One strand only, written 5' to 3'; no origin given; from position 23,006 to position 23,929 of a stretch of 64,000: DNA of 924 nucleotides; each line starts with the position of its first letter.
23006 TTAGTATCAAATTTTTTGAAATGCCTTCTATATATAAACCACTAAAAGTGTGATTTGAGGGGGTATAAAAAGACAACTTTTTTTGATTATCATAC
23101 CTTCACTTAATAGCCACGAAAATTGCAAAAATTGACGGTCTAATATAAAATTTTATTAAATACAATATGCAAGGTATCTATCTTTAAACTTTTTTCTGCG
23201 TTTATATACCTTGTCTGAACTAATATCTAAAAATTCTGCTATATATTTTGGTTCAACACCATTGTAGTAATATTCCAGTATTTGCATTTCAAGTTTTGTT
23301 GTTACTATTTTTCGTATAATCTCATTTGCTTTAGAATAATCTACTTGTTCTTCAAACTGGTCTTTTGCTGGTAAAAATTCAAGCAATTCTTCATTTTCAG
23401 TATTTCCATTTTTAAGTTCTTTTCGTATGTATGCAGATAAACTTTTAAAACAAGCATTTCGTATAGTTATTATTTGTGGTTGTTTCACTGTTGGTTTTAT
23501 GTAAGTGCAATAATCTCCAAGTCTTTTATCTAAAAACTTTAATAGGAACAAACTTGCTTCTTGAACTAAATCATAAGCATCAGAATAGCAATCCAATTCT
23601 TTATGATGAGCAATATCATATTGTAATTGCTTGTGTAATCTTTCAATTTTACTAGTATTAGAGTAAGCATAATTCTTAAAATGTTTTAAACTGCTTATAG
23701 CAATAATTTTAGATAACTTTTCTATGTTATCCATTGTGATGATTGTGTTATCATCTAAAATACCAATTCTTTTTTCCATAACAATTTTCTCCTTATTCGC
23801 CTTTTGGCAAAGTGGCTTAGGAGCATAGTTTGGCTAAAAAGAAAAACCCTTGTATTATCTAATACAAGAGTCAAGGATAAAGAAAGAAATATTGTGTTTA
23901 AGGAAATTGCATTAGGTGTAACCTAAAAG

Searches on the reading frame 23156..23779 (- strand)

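Call 3: search_protein_families(library=pfam, proteins=[window:23156-23779:-], max_evalue=0.1)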
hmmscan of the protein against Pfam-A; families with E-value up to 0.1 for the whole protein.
window:23156-23779:- (207 aa): 3 families
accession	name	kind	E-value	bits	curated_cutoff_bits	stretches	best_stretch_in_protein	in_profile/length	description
PF00196.25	GerE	-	0.0068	16.4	23.5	1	161-189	4-32/57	Bacterial regulatory proteins, luxR family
PF20284.3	CTD8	-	0.027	15.1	27.6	0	152-191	34-73/127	C-terminal domain 8 of the ABC-three component (ABC-3C) systems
PF13384.12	HTH_23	-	0.057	13.7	24.6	0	164-199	7-42/50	Homeodomain-like domain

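Call 5: search_protein_families(library=phrogs, proteins=[window:23156-23779:-], max_evalue=0.1)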
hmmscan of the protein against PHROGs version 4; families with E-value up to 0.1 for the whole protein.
window:23156-23779:- (207 aa): 6 families
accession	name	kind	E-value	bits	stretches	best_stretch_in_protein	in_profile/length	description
phrog_1740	-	transcription regulation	5.4e-05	22.9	1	26-202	50-212/567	RNA polymerase sigma factor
phrog_1303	-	DNA, RNA and nucleotide metabolism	0.0028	18.4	1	156-193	21-58/184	DNA binding protein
phrog_24181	-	unknown function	0.0087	17.2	1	46-134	31-119/137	-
phrog_22164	-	unknown function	0.02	16.4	1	99-185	20-106/111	-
phrog_1058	-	unknown function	0.026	15.6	1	158-198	83-123/134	-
phrog_309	-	head and packaging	0.093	13.7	0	118-200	97-182/319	terminase small subunit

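Call 6: search_protein_families(library=ncbifam, proteins=[window:23156-23779:-], max_evalue=0.1)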
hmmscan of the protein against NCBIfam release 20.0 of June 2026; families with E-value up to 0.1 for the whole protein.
window:23156-23779:- (207 aa): 5 families
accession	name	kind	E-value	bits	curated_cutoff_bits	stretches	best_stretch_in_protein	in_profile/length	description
TIGR02937.1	sigma70-ECF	superfamily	8.7e-05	22.2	42.9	1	50-199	11-158/165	sigma-70 family RNA polymerase sigma factor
NF047921.1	TranRegEcpR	equivalog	0.00022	21.3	300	1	155-197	124-166/180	ECP biosynthesis operon DNA-binding transcriptional regulator EcpR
TIGR01884.1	cas_HTH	subfamily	0.014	14.7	60.2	1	142-200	122-182/202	CRISPR-associated CARF protein Csa3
TIGR02763.1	chlamy_scaf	equivalog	0.025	14.9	104.95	1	102-151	38-80/114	scaffolding protein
NF009168.0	PRK12515.1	subfamily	0.031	13.8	236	1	109-194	81-167/189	RNA polymerase sigma factor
